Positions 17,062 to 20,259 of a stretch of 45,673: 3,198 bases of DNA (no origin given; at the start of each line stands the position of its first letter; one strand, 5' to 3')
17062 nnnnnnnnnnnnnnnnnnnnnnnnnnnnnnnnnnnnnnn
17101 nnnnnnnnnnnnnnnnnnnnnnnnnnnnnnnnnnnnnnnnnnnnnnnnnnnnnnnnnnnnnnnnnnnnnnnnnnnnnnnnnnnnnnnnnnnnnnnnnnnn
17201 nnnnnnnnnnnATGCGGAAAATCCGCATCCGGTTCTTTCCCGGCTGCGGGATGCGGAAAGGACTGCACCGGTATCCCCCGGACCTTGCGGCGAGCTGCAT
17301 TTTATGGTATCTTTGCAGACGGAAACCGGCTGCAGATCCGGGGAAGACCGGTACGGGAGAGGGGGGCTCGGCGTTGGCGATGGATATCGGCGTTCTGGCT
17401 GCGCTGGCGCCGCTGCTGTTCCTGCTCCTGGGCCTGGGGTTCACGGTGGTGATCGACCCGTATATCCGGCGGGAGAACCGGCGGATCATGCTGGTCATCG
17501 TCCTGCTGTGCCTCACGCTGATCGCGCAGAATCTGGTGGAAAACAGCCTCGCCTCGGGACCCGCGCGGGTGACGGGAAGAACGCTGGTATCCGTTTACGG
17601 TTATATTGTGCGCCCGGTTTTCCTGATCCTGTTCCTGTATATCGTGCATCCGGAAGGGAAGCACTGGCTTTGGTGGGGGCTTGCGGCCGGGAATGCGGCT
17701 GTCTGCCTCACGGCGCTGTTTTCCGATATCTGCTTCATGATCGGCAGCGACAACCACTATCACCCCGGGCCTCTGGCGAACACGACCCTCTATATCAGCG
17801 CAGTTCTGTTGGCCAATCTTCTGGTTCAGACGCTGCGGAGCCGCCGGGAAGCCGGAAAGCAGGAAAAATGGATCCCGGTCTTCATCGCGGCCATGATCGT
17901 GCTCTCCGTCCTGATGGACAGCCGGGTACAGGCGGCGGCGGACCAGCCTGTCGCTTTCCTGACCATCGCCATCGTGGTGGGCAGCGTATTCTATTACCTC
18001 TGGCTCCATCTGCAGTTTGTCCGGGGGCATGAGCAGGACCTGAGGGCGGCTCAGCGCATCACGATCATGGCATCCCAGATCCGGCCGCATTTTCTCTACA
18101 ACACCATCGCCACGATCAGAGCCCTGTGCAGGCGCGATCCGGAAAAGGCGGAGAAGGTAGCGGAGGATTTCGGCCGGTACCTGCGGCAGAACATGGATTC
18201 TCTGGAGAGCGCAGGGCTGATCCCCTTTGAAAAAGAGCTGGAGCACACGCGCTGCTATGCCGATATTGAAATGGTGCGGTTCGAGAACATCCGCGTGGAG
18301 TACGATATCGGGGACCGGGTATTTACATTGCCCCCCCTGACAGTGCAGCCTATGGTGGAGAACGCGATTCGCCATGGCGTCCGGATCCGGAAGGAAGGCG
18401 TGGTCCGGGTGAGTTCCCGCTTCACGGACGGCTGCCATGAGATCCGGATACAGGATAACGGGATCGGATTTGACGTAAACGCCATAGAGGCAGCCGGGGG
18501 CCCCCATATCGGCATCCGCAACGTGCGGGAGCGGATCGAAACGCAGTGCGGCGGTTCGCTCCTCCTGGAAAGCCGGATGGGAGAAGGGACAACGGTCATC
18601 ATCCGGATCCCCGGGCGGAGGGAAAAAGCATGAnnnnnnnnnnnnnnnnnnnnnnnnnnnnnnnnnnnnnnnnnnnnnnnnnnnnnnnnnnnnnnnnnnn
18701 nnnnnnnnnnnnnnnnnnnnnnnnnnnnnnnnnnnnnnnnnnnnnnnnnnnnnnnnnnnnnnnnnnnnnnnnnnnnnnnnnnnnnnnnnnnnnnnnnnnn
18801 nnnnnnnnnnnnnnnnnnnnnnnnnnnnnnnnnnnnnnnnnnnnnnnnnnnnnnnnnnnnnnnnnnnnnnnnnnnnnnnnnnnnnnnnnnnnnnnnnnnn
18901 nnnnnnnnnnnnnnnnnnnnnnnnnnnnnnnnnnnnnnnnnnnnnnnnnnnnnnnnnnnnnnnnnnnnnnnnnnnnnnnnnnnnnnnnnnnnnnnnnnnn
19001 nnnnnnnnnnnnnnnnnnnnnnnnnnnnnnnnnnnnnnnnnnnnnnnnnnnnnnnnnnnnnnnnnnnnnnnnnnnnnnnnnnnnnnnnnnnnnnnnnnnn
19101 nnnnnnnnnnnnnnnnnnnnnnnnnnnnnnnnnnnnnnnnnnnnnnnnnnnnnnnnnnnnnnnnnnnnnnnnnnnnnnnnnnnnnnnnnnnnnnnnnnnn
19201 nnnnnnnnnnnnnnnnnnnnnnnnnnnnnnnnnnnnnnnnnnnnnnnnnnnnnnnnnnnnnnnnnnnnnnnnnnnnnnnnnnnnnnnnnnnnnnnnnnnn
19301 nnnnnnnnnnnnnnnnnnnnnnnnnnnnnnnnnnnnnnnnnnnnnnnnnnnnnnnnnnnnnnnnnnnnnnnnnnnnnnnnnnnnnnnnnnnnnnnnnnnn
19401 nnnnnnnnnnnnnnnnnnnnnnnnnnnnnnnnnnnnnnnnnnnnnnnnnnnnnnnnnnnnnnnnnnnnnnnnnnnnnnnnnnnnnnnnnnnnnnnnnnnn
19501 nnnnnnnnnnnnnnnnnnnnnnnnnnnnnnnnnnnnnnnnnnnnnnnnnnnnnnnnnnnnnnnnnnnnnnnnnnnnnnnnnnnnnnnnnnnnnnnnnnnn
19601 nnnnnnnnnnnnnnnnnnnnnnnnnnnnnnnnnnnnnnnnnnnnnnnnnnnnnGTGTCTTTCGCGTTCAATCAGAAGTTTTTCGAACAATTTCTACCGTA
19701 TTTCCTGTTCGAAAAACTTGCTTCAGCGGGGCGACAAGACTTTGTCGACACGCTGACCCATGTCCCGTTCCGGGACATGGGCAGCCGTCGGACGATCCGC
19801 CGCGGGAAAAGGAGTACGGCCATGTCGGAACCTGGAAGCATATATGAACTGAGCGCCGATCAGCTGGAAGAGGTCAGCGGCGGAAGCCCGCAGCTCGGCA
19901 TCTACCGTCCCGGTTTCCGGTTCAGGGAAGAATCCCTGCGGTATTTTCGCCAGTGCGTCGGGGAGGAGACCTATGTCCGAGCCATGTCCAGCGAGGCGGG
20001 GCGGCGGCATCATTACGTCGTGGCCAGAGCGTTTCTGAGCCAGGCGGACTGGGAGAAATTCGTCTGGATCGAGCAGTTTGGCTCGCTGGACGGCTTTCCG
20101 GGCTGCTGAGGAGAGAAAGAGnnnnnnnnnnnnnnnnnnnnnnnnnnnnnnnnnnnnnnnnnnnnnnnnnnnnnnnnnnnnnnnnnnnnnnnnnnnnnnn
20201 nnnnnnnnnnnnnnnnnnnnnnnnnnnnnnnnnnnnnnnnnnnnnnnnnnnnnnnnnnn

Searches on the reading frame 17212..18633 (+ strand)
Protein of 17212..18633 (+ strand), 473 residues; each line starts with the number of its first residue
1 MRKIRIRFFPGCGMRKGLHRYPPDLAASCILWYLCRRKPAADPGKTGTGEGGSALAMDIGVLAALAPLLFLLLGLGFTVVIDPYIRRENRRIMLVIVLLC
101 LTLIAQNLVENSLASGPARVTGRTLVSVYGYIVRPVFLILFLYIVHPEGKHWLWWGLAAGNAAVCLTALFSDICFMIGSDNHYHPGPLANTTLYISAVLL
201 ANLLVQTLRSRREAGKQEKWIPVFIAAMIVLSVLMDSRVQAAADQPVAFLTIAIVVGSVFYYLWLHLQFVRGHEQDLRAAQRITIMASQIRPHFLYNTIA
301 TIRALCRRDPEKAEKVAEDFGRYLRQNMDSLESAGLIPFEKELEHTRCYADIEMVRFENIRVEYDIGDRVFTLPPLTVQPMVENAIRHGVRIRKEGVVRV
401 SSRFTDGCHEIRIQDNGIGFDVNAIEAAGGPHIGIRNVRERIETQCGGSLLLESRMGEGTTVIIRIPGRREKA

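Call 5: search_protein_families(library=pfam, proteins=[window:17212-18633:+])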
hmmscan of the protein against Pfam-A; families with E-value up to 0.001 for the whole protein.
window:17212-18633:+ (473 aa): 2 families
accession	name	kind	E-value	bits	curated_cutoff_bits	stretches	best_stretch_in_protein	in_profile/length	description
PF06580.19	His_kinase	-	7.7e-20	71.4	25.2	1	283-359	3-79/81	Histidine kinase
PF02518.31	HATPase_c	-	7.4e-12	46.1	26.4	1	378-468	10-109/111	Histidine kinase-, DNA gyrase B-, and HSP90-like ATPase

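Call 7: search_protein_families(library=ncbifam, proteins=[window:17212-18633:+], max_evalue=1)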
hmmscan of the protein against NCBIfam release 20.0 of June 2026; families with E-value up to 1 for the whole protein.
window:17212-18633:+ (473 aa): 20 families
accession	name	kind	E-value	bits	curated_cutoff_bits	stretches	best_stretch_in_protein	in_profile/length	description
NF008184.0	PRK10935.1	equivalog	2.8e-06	26.3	553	1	383-471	481-562/565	nitrate/nitrite two-component system sensor histidine kinase NarQ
NF052443.1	SensHisKinMctS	equivalog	8.6e-06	24.3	700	1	397-468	379-448/457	two-component system sensor histidine kinase MctS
NF052531.1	Strep_LiaS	equivalog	1.6e-05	24.4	450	1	378-467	245-326/328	envelope stress sensor histidine kinase LiaS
NF008649.0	PRK11644.1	equivalog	8.1e-05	21.5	408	1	379-469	418-497/499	signal transduction histidine-protein kinase/phosphatase UhpB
TIGR01925.2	spIIAB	equivalog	0.00031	20.7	135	1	381-463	45-131/137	anti-sigma F factor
NF003144.0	PRK04069.1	equivalog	0.00032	20.1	145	1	378-458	47-126/161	anti-sigma B factor RsbW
NF008298.1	PRK11086.1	subfamily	0.0016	17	520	1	381-470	431-527/529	DcuS/MalK family sensor histidine kinase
NF050805.1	CellDivHKDivJCaul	equivalog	0.0016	16.7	1000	1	381-467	423-519/531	cell cycle sensor histidine kinase DivJ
TIGR01924.1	rsbW_low_gc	equivalog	0.0017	17.8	155.05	1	378-458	47-126/159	anti-sigma B factor RsbW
NF033792.0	ActS_PrrB_HisK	equivalog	0.0038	16.1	350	1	381-443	319-375/423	ActS/PrrB/RegB family redox-sensitive histidine kinase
NF046044.1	PnpS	equivalog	0.008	15.2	400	1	381-466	293-389/390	two-component system histidine kinase PnpS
NF010077.0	PRK13559.1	subfamily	0.032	13.1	361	1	370-470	264-361/364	hypothetical protein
TIGR02966.1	phoR_proteo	equivalog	0.04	12.9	334.2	1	379-425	235-278/333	phosphate regulon sensor histidine kinase PhoR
NF045988.1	HisKinRegBRhodob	equivalog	0.047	12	570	1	395-441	340-386/462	sensor histidine kinase RegB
NF052306.1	BluLightHisKinLov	equivalog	0.055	12.3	450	1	375-467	237-333/334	blue-light-activated histidine kinase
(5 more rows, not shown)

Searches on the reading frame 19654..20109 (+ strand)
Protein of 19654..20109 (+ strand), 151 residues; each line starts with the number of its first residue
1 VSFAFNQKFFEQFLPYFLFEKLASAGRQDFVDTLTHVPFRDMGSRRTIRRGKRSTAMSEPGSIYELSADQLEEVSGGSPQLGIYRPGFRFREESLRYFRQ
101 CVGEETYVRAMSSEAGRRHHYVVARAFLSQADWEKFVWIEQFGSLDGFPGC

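Call 7: search_protein_families(library=ncbifam, proteins=[window:19654-20109:+], max_evalue=1)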
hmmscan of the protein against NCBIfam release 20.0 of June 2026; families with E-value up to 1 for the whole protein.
window:19654-20109:+ (151 aa): 2 families
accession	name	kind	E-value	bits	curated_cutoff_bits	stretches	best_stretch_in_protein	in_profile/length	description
NF038167.1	cyan_ocin_like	subfamily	0.014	15.5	32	1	62-81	7-23/72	CTB family bacteriocin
NF033456.1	RiPP_CCRG-2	domain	0.077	13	24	1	65-77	5-17/18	CCRG-2 family RiPP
